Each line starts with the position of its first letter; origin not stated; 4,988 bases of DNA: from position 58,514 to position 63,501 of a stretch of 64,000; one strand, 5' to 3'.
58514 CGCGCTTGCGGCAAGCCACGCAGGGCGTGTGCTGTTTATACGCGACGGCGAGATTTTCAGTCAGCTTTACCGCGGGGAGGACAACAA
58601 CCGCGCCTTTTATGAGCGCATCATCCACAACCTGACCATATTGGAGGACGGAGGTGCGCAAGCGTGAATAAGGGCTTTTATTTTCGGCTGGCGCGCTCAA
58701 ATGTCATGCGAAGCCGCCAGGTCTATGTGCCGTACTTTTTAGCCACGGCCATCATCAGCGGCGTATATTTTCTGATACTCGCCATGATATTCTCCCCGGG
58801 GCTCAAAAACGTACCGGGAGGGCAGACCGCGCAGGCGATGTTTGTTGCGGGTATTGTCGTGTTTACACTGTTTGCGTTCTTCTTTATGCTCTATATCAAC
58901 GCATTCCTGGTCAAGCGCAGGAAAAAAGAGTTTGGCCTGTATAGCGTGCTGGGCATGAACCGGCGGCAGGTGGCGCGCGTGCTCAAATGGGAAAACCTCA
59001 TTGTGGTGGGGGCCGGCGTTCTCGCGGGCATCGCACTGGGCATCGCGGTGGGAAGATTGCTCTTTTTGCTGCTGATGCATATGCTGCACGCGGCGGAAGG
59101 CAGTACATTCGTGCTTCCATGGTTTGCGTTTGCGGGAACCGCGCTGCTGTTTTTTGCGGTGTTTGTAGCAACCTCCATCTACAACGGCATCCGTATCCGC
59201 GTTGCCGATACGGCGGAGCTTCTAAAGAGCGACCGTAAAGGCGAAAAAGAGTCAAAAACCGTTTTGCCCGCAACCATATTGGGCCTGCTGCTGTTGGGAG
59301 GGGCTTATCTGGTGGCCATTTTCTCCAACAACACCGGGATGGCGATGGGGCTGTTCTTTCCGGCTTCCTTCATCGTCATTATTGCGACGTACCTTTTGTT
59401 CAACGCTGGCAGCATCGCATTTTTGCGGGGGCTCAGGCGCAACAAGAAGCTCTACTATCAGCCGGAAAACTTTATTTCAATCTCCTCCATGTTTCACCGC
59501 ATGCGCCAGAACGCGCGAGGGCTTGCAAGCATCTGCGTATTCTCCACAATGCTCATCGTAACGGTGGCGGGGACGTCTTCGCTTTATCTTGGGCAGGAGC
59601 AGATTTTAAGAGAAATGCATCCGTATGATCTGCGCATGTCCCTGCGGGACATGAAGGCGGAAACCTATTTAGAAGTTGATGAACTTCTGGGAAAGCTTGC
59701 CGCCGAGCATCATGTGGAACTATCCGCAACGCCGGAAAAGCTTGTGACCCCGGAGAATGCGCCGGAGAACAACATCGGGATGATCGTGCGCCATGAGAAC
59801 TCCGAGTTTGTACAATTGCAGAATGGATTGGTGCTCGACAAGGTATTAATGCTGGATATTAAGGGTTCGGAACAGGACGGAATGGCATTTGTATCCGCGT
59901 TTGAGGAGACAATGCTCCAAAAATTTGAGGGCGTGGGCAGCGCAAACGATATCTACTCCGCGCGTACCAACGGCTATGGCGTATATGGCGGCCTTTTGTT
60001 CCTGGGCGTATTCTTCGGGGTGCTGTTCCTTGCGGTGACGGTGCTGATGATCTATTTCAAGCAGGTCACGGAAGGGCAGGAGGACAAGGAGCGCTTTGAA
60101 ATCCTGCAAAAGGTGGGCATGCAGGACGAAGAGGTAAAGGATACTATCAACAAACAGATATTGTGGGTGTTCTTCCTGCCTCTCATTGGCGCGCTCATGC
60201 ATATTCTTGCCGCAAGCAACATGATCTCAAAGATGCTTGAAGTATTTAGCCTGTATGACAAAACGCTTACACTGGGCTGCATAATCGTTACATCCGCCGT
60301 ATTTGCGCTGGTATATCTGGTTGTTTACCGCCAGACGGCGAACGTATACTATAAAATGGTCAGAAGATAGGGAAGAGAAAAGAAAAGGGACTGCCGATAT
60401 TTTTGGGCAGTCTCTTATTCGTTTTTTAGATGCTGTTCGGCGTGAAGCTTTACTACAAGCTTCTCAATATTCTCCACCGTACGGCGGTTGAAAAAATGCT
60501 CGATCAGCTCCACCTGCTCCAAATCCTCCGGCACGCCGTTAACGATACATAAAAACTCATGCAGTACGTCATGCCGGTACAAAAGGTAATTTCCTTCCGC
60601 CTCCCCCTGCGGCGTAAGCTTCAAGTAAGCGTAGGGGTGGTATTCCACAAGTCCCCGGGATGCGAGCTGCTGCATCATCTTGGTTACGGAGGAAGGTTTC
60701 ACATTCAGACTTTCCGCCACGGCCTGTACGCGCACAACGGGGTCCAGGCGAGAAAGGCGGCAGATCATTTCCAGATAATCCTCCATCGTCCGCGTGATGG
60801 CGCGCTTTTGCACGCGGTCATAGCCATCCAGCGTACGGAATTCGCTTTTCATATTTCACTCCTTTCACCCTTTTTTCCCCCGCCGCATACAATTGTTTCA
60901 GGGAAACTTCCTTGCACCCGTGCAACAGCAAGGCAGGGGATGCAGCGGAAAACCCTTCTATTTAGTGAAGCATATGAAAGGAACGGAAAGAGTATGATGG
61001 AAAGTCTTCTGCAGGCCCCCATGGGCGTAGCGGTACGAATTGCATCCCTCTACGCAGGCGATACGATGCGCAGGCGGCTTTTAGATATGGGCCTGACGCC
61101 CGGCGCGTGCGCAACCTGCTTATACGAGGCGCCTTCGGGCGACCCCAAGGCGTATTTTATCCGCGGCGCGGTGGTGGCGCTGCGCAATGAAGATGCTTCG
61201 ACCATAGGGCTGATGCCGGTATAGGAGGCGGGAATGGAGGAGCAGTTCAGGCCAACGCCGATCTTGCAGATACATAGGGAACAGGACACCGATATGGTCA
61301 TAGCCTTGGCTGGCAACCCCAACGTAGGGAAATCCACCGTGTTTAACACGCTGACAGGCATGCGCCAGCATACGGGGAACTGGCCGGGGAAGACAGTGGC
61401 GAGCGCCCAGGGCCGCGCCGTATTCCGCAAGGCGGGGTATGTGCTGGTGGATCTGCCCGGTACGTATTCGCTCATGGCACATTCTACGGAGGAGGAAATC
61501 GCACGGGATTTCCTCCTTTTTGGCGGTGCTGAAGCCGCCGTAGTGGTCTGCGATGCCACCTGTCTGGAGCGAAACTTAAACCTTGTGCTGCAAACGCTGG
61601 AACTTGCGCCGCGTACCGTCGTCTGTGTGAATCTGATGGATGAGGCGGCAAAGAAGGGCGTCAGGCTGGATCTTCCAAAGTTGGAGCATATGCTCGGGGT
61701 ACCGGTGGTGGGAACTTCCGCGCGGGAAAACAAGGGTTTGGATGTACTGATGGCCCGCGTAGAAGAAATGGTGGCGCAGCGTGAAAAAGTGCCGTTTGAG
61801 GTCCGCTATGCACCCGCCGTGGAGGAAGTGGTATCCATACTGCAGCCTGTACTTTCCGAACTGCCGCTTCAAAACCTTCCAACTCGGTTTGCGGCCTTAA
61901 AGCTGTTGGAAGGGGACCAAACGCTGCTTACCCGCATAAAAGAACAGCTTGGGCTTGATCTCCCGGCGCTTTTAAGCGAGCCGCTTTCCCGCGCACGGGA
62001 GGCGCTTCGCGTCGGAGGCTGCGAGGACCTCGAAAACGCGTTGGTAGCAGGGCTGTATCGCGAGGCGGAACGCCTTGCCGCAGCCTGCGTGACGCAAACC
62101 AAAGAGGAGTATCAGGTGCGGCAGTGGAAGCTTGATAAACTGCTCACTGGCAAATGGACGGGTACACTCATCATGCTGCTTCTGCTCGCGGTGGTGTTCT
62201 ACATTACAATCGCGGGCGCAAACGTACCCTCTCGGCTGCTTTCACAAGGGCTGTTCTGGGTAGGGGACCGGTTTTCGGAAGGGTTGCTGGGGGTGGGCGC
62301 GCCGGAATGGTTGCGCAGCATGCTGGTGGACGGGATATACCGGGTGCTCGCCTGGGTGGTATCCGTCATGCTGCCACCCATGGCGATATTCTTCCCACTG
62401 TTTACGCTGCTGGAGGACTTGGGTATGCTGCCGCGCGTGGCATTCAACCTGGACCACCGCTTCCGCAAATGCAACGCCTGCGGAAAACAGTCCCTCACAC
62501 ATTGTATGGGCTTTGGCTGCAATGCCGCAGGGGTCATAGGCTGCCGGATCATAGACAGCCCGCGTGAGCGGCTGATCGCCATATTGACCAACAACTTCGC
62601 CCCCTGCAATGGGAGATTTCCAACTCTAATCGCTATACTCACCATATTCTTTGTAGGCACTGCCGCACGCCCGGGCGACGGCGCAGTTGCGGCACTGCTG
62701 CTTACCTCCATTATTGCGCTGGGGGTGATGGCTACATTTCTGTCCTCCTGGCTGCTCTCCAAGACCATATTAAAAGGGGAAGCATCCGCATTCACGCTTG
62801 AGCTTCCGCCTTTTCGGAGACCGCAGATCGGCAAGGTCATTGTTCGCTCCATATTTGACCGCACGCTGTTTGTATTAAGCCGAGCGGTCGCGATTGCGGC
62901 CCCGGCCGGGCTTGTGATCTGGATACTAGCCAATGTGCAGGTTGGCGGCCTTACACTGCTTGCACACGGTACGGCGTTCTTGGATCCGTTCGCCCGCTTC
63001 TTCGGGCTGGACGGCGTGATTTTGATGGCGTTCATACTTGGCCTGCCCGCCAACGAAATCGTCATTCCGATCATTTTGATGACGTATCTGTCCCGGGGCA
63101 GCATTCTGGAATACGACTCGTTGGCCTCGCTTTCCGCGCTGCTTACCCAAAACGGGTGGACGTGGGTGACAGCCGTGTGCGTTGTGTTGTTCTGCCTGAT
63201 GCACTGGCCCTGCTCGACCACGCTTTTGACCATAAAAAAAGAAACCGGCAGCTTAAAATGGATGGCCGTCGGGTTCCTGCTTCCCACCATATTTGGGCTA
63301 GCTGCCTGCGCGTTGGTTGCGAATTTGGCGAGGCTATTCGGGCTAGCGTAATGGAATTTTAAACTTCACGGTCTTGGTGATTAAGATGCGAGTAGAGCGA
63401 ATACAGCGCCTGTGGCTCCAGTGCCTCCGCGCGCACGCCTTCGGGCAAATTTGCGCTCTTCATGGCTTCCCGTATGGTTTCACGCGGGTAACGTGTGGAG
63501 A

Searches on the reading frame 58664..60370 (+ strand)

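Call 67: search_protein_families(library=pfam, proteins=[window:58664-60370:+], max_evalue=0.00001)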
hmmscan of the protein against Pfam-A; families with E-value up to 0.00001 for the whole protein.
window:58664-60370:+ (568 aa): 1 family
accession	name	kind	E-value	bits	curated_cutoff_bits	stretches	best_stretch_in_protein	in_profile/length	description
PF02687.27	FtsX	-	2.5e-19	69.9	25.5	2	64-179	4-116/120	FtsX-like permease C-terminal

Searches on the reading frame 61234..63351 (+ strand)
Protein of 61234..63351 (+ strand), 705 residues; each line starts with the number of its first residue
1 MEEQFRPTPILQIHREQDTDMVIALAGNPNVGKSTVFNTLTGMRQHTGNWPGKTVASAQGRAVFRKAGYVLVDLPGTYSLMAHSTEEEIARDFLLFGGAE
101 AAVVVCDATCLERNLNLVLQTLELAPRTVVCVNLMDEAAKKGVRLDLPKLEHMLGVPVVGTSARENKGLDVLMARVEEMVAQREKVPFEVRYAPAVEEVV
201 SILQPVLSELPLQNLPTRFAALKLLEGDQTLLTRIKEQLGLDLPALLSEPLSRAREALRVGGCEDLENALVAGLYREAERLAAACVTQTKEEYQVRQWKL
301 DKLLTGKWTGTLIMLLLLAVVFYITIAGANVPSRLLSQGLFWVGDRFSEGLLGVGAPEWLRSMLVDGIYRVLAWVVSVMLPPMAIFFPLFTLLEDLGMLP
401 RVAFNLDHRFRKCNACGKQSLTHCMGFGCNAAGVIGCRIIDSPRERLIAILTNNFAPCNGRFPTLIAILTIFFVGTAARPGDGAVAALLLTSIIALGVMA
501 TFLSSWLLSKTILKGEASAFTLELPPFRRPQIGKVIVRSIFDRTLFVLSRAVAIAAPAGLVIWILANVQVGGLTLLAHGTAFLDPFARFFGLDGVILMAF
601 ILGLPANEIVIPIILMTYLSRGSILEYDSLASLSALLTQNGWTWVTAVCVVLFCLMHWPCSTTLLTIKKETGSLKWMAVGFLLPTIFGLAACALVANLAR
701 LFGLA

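Call 67: search_protein_families(library=pfam, proteins=[window:61234-63351:+], max_evalue=0.00001)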
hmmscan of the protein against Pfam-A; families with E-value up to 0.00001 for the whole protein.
window:61234-63351:+ (705 aa): 5 families
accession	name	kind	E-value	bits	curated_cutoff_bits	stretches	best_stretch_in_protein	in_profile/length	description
PF02421.24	FeoB_N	-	1.3e-55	187.7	27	1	22-175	2-155/156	Ferrous iron transport protein B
PF07670.19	Gate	-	6.7e-25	88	29.6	2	377-470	2-102/104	Nucleoside recognition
PF01926.29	MMR_HSR1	-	4.7e-17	62.6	21.9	1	23-122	2-100/113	50S ribosome-binding GTPase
PF07664.17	FeoB_C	-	3.9e-15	55.7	26.6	1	491-539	2-51/54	Ferrous iron transport protein B C terminus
PF17910.6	FeoB_Cyto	-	2.4e-10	41.1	23.4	1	192-287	1-90/90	FeoB cytosolic helical domain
